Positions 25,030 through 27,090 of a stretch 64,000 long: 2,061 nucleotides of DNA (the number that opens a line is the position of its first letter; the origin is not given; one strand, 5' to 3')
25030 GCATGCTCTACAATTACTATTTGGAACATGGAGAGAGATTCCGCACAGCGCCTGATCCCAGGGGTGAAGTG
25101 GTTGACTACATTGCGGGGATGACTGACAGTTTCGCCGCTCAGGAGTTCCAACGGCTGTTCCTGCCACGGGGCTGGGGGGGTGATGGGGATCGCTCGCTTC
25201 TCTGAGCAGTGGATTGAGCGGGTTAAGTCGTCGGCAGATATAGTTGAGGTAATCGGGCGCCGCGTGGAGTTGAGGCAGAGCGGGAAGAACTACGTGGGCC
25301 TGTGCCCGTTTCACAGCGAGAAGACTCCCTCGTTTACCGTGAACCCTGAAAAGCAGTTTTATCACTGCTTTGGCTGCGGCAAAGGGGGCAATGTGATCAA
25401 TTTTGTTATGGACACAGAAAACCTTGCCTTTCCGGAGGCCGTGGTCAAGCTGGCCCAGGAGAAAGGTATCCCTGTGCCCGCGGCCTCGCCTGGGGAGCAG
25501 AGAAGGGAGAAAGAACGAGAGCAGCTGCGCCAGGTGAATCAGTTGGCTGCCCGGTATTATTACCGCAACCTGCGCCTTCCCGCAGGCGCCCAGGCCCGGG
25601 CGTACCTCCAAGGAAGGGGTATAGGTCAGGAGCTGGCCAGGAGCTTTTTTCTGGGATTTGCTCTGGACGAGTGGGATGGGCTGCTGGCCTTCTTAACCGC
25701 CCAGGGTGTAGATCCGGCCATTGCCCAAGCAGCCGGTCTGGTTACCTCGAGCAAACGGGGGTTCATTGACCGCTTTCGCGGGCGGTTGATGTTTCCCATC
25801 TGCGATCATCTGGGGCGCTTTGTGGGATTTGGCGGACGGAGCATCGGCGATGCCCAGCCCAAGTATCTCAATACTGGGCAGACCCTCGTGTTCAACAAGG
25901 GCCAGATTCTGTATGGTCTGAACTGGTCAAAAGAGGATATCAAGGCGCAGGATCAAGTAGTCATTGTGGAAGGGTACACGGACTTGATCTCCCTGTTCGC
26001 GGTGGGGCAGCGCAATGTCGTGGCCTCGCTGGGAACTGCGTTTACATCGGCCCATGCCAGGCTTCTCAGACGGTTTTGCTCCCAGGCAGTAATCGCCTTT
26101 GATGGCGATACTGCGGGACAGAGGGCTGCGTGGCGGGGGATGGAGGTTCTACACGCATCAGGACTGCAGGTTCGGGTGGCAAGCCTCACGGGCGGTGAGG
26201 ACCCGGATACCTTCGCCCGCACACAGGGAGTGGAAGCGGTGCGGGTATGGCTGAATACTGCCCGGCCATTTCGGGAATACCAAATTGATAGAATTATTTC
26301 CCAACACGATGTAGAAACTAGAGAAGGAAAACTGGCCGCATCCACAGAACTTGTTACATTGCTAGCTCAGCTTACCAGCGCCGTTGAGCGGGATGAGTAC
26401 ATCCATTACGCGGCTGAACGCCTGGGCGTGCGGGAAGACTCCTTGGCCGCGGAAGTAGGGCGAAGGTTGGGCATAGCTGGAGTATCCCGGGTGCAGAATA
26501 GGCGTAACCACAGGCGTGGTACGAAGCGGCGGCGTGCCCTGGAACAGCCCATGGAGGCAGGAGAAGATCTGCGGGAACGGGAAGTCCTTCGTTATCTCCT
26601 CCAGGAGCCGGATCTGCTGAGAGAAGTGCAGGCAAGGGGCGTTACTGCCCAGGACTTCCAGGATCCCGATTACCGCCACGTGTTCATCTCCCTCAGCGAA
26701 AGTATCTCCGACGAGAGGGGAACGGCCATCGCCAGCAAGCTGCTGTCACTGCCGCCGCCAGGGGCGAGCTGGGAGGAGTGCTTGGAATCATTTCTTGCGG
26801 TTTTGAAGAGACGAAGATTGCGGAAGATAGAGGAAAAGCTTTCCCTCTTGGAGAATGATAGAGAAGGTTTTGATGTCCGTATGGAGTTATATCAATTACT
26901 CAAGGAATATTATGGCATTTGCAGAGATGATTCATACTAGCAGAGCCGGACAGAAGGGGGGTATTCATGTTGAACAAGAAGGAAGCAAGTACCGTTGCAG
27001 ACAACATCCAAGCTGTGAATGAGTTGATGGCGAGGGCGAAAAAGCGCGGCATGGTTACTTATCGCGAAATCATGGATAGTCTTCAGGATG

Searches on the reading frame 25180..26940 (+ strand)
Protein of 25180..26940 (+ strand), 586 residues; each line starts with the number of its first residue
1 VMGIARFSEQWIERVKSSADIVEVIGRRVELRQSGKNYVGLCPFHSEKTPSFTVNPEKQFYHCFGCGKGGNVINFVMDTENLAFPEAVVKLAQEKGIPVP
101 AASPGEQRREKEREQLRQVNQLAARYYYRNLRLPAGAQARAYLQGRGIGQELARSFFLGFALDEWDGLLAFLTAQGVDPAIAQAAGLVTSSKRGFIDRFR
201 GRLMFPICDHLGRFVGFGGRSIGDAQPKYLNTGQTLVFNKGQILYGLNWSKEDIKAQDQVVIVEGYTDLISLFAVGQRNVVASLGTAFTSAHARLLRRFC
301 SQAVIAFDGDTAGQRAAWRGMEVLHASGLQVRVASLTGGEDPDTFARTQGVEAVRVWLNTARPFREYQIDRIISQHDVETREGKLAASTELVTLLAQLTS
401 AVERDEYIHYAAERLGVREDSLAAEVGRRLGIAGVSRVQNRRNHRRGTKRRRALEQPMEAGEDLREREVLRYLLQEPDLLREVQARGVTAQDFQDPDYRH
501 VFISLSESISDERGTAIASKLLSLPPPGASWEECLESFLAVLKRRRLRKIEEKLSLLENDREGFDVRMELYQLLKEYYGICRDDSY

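Call 52: search_protein_families(library=ncbifam, proteins=[window:25180-26940:+], max_evalue=1e-10)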
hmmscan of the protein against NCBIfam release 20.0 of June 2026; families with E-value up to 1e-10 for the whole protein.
window:25180-26940:+ (586 aa): 1 family
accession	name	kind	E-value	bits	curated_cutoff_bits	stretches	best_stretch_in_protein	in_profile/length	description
TIGR01391.1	dnaG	equivalog_domain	2.1e-133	445.2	283.6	1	7-414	2-413/414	DNA primase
